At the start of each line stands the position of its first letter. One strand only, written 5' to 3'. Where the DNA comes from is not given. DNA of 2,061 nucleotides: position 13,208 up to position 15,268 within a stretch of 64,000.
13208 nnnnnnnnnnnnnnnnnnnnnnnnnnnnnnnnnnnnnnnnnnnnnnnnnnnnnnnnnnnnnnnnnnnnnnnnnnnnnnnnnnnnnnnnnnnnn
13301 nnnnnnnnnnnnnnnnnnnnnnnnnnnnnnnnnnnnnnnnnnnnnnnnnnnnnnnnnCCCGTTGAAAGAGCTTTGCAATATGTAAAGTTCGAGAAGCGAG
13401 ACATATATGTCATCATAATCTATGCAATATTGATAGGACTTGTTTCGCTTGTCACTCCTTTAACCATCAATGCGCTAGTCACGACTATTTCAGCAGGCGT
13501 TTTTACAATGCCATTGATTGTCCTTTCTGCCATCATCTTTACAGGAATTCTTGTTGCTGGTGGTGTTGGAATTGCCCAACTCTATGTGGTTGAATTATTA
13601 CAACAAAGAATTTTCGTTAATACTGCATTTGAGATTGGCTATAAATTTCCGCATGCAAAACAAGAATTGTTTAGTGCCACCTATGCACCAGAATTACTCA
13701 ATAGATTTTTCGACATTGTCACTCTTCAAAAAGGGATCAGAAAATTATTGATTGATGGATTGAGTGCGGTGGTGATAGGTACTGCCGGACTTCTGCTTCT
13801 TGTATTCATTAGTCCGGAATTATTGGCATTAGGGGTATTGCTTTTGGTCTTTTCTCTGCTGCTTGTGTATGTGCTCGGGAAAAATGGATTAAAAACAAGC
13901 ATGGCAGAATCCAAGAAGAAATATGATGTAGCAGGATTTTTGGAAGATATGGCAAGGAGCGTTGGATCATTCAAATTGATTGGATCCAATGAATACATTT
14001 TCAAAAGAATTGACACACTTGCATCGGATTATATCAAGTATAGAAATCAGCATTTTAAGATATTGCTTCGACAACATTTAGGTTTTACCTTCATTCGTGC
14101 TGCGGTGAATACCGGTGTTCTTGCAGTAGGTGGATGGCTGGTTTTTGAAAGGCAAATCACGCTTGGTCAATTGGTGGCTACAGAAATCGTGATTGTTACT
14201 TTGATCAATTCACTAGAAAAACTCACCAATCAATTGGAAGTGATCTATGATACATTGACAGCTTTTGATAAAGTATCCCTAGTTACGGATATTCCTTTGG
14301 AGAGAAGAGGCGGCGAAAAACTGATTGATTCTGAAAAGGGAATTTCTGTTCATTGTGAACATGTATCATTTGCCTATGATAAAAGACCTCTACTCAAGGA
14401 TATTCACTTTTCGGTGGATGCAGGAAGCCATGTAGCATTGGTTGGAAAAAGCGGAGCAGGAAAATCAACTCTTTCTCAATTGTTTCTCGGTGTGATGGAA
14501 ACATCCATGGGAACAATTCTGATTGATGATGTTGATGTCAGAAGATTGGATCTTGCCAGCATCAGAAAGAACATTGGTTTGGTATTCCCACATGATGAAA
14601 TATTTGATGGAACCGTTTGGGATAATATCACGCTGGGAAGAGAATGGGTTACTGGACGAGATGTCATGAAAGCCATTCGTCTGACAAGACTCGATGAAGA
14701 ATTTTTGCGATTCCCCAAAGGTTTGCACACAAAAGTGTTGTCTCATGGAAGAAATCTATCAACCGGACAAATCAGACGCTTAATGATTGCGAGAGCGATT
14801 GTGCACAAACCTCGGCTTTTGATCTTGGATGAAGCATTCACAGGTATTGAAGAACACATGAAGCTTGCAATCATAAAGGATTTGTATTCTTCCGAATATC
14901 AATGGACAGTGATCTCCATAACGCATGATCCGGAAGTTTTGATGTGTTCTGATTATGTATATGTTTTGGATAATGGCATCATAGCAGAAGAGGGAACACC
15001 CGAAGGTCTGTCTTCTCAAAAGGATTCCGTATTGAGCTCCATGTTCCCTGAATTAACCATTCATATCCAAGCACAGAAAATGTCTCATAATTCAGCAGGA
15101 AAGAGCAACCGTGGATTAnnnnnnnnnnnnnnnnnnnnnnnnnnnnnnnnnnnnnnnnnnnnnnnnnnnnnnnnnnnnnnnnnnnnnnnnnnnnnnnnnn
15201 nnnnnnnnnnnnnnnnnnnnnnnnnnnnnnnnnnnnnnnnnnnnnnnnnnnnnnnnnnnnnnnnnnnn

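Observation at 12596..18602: T1SS-like tripartite exporter operon whose ABC component carries an unassigned ~265-aa N-terminal domain and non-canonical NBD loops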

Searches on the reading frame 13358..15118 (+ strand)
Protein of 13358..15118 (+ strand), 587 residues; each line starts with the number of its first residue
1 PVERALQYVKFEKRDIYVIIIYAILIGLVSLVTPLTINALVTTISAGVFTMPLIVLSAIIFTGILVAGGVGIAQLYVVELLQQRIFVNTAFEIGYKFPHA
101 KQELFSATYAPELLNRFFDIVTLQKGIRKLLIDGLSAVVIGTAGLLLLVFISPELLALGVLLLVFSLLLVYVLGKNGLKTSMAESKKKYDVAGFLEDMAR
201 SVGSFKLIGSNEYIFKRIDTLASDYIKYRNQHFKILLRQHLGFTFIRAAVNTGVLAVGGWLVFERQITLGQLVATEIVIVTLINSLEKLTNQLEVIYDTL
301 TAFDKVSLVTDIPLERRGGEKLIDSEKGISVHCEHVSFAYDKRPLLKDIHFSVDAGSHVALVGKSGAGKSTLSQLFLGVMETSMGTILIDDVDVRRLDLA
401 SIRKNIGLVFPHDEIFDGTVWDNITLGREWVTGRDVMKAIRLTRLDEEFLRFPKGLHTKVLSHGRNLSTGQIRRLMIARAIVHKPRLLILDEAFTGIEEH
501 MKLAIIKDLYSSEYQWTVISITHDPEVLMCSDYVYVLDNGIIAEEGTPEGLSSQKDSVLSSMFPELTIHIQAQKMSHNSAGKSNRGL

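Call 22: find_homologous_proteins(query=window:13358-15118:+, max_evalue=1e-30)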
Query window:13358-15118:+ (587 aa): 1094 proteins with E <= 1e-30 among 8000 candidates; the best 120 are listed.
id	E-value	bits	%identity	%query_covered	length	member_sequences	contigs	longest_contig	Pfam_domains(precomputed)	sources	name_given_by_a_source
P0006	0.0e+0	1271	100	100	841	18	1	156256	PF00005.34,PF00664.29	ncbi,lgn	ncbi:MAG: peptidase domain-containing ABC transporter [Candidatus Kapaibacteriota bacterium]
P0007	0.0e+0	1211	95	100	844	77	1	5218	PF00005.34,PF00664.29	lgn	-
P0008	0.0e+0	1198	94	99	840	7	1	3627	PF00005.34,PF00664.29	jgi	-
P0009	0.0e+0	1178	91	100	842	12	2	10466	PF00005.34,PF00664.29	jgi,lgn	-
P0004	0.0e+0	1175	92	99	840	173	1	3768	PF00005.34,PF00664.29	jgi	jgi:ATP-binding cassette subfamily B protein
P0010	0.0e+0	1167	91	99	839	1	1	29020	PF00005.34,PF00664.29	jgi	-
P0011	0.0e+0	1160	91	99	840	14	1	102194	PF00005.34,PF00664.29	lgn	-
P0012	0.0e+0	1157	90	100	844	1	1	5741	PF00005.34,PF00664.29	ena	-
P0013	0.0e+0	1131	87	99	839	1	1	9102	PF00005.34,PF00664.29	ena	-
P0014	0.0e+0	1130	88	99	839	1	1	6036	PF00005.34,PF00664.29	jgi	jgi:ATP-binding cassette subfamily B protein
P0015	1.5e-269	914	70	98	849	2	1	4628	PF00005.34,PF00664.29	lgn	-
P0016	4.5e-260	882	68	98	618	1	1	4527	PF00005.34,PF00664.29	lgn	-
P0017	4.2e-259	879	69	97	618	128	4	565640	PF00005.34,PF00664.29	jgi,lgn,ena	-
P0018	4.4e-224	764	61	97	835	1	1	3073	PF00005.34,PF00664.29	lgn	-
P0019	1.7e-223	762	61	97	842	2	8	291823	PF00005.34,PF00664.29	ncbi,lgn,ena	ncbi:MAG: ATP-binding cassette domain-containing protein [Candidatus Kapaibacterium sp.]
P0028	1.5e-179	617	51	96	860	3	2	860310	PF00005.34,PF00664.29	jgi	jgi:ABC-type bacteriocin/lantibiotic exporter with double-glycine peptidase domain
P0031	4.8e-164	565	47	97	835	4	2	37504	PF00005.34,PF00664.29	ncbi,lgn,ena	-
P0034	9.4e-158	545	46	97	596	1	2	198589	PF00005.34,PF00664.29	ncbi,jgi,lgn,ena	jgi:ATP-binding cassette subfamily B protein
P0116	1.1e-123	432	41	93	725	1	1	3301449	PF00005.34,PF00664.29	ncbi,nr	ncbi:MAG: ATP-binding cassette domain-containing protein [Cyclobacteriaceae bacterium]|nr:ATP-bindin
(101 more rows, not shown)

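Call 38: find_encoding_contigs(protein=P0019, flank=10000, max_places=2)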
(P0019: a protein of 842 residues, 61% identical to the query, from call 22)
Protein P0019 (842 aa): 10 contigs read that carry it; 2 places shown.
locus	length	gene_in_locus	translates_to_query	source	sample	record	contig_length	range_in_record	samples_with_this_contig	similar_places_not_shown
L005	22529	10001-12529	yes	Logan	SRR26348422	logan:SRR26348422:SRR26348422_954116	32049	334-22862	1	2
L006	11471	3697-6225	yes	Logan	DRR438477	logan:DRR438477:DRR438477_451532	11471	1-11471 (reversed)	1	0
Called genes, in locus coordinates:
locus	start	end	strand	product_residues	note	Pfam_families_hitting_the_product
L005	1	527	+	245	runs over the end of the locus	PF00753:Lactamase_B (weak)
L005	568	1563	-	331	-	PF01557:FAA_hydrolase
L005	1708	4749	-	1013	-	PF17517:IgGFc_binding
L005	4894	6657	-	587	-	PF17517:IgGFc_binding, PF18962:Por_Secre_tail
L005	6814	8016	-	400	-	PF14258:DUF4350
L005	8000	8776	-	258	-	PF13559:DUF4129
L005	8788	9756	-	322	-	PF20511:PMI_typeI_cat, PF07883:Cupin_2 (faint)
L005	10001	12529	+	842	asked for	PF00664:ABC_membrane, PF00005:ABC_tran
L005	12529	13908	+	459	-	PF25919:BSH_CusB (faint), PF00364:Biotin_lipoyl (faint), PF25917:BSH_RND (faint), PF25973:BSH_CzcB (faint)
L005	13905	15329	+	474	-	PF02321:OEP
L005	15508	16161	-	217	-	PF03548:LolA (weak)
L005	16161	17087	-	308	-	-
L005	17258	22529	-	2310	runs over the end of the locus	PF18962:Por_Secre_tail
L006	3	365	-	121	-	?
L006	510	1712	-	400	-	PF14258:DUF4350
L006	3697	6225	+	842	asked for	PF00664:ABC_membrane, PF00005:ABC_tran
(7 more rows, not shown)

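Call 39: find_encoding_contigs(protein=P0028, flank=10000, max_places=2)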
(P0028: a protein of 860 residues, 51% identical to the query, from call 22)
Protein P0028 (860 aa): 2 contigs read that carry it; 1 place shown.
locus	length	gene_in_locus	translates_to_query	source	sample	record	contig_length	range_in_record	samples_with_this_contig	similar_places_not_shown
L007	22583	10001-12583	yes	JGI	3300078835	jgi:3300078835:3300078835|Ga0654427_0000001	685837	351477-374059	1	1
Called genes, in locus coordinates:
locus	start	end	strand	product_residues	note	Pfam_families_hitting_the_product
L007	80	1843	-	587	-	-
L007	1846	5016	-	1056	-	PF13525:YfiO (faint), PF07719:TPR_2 (faint), PF09976:TPR_21 (faint), PF12895:ANAPC3 (faint), PF13174:TPR_6 (faint), PF13181:TPR_8 (faint), PF25064:ARM_TT21_5th (faint), PF13432:TPR_16 (weak), +11 more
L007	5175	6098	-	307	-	PF02401:LYTB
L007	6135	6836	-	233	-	PF02224:Cytidylate_kin, PF13189:Cytidylate_kin2, PF13207:AAA_17 (faint)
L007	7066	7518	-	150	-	PF28396:SepQ_C (weak), PF01052:FliMN_C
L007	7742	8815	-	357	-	PF02154:FliM, PF01052:FliMN_C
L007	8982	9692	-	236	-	PF03748:FliL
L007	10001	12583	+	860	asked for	PF00664:ABC_membrane, PF00005:ABC_tran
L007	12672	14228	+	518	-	PF25917:BSH_RND (faint)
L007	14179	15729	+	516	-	PF02321:OEP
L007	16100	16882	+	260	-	PF00106:adh_short, PF13561:adh_short_C2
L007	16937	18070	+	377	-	PF13424:TPR_12 (faint), PF00515:TPR_1 (faint), PF07719:TPR_2 (faint), PF13181:TPR_8 (faint), PF13428:TPR_14 (faint), PF13414:TPR_11 (faint), PF14559:TPR_19 (weak), PF13432:TPR_16 (weak)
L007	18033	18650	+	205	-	PF00578:AhpC-TSA, PF08534:Redoxin (weak), PF00085:Thioredoxin (weak), PF13905:Thioredoxin_8 (weak)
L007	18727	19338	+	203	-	PF08534:Redoxin, PF00578:AhpC-TSA, PF13905:Thioredoxin_8 (weak)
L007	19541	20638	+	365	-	PF01926:MMR_HSR1, PF02421:FeoB_N, PF06071:YchF-GTPase_C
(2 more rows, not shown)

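Call 42: find_encoding_contigs(protein=P0034, flank=8000, max_places=2)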
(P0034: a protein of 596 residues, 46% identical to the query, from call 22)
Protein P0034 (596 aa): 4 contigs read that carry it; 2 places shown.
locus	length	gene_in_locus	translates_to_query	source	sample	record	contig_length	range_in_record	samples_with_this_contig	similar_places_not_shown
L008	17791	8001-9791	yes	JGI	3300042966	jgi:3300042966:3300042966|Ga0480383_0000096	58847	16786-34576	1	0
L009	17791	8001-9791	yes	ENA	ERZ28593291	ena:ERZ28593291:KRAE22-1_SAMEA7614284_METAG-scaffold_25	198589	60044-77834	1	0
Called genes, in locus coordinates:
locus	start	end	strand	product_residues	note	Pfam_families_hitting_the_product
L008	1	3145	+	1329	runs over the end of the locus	PF05860:TPS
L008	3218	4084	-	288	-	PF06414:Zeta_toxin, PF13671:AAA_33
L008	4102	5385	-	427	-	PF00070:Pyr_redox (faint), PF07992:Pyr_redox_2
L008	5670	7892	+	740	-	PF00795:CN_hydrolase, PF02540:NAD_synthase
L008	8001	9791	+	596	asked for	PF00664:ABC_membrane (weak), PF00005:ABC_tran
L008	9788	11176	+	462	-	PF25917:BSH_RND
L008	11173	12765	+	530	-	PF02321:OEP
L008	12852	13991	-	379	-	PF13784:Fic_N, PF02661:Fic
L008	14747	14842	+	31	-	-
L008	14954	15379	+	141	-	PF13426:PAS_9, PF08447:PAS_3 (weak)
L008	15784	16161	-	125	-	-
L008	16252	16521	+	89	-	-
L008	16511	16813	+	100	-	PF05016:ParE_toxin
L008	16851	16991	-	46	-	-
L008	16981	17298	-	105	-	PF01909:NTP_transf_2, PF18765:Polbeta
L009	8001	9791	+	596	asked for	PF00664:ABC_membrane (weak), PF00005:ABC_tran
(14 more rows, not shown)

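Call 43: find_encoding_contigs(protein=P0116, flank=8000, max_places=2)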
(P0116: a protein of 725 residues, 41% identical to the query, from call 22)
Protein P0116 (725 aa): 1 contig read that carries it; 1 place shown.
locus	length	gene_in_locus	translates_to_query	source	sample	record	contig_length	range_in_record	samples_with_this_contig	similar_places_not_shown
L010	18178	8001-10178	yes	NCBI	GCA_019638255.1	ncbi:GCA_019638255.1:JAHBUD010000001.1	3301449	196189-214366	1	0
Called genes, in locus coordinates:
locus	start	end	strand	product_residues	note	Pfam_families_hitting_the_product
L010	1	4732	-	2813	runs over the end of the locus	-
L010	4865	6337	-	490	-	PF00478:IMPDH, PF00571:CBS, PF03060:NMO, PF04131:NanE, PF01070:FMN_dh, PF01645:Glu_synthase (weak)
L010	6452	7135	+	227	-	PF03330:DPBB_1, PF05036:SPOR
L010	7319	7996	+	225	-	PF00440:TetR_N (weak)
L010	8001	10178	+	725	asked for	PF00664:ABC_membrane, PF00005:ABC_tran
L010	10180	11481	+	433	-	PF00364:Biotin_lipoyl (faint), PF25935:BSH_LcnD (weak)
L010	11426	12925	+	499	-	PF02321:OEP (weak)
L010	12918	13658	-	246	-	PF01988:VIT1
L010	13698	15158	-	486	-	PF03486:HI0933_like (faint), PF13450:NAD_binding_8, PF01593:Amino_oxidase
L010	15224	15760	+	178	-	PF13521:AAA_28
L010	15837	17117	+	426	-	PF00266:Aminotran_5, PF00155:Aminotran_1_2 (weak)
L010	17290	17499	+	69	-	PF11127:YgaP-like_TM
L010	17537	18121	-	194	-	PF09335:VTT_dom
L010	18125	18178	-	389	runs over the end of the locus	-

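Call 44: find_encoding_contigs(protein=P0017, flank=8000, max_places=2)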
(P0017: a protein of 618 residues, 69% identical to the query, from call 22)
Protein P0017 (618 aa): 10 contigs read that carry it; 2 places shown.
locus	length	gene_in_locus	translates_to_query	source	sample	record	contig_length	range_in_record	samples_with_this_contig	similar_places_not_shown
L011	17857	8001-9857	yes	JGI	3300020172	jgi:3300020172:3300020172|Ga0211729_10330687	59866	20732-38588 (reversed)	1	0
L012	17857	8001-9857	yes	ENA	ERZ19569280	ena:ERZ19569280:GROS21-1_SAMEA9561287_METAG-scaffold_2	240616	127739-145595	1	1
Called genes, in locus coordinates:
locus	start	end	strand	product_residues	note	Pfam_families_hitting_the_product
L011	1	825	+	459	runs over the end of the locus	PF20094:GWxTD_dom (weak)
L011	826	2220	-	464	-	PF26314:MptA_B_family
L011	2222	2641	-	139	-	PF00254:FKBP_C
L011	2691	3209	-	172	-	PF01058:Oxidored_q6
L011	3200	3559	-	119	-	PF00507:Oxidored_q4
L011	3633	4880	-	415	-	-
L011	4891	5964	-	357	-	-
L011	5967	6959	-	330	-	PF02388:FemAB (faint), PF13480:Acetyltransf_6 (weak)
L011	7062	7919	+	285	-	PF00892:EamA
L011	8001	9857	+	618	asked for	PF00664:ABC_membrane, PF00005:ABC_tran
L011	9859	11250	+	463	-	PF25917:BSH_RND (weak)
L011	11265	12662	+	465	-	-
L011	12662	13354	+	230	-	PF00440:TetR_N (weak)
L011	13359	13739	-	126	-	PF06803:DUF1232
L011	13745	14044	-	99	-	PF11297:DUF3098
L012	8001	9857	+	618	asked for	PF00664:ABC_membrane, PF00005:ABC_tran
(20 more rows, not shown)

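Call 45: find_encoding_contigs(protein=P0031, flank=8000, max_places=2)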
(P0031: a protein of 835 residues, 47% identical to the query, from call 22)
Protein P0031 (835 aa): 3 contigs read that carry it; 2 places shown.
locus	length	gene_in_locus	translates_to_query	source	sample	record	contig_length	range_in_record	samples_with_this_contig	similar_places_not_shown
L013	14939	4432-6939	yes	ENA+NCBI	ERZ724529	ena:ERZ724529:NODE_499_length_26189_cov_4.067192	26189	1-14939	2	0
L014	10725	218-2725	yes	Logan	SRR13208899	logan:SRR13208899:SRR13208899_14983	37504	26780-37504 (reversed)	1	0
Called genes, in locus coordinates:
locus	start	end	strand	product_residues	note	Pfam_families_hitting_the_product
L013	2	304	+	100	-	?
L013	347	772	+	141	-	PF00903:Glyoxalase, PF06983:3-dmu-9_3-mt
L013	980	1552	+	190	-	PF01872:RibD_C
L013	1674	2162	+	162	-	PF06983:3-dmu-9_3-mt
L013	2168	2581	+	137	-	-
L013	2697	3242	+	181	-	PF01872:RibD_C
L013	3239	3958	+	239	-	PF08713:DNA_alkylation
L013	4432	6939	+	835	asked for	PF00664:ABC_membrane (weak), PF00005:ABC_tran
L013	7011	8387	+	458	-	PF25917:BSH_RND (faint)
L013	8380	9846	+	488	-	PF02321:OEP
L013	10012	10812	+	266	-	PF20240:DUF6597, PF12833:HTH_18, PF00165:HTH_AraC (weak)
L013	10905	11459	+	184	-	PF01872:RibD_C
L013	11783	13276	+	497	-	PF13520:AA_permease_2, PF00324:AA_permease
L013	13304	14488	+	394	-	PF00072:Response_reg, PF00512:HisKA, PF02518:HATPase_c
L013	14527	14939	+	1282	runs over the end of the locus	PF17517:IgGFc_binding, PF19081:Ig_7 (faint)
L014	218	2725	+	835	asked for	PF00664:ABC_membrane (weak), PF00005:ABC_tran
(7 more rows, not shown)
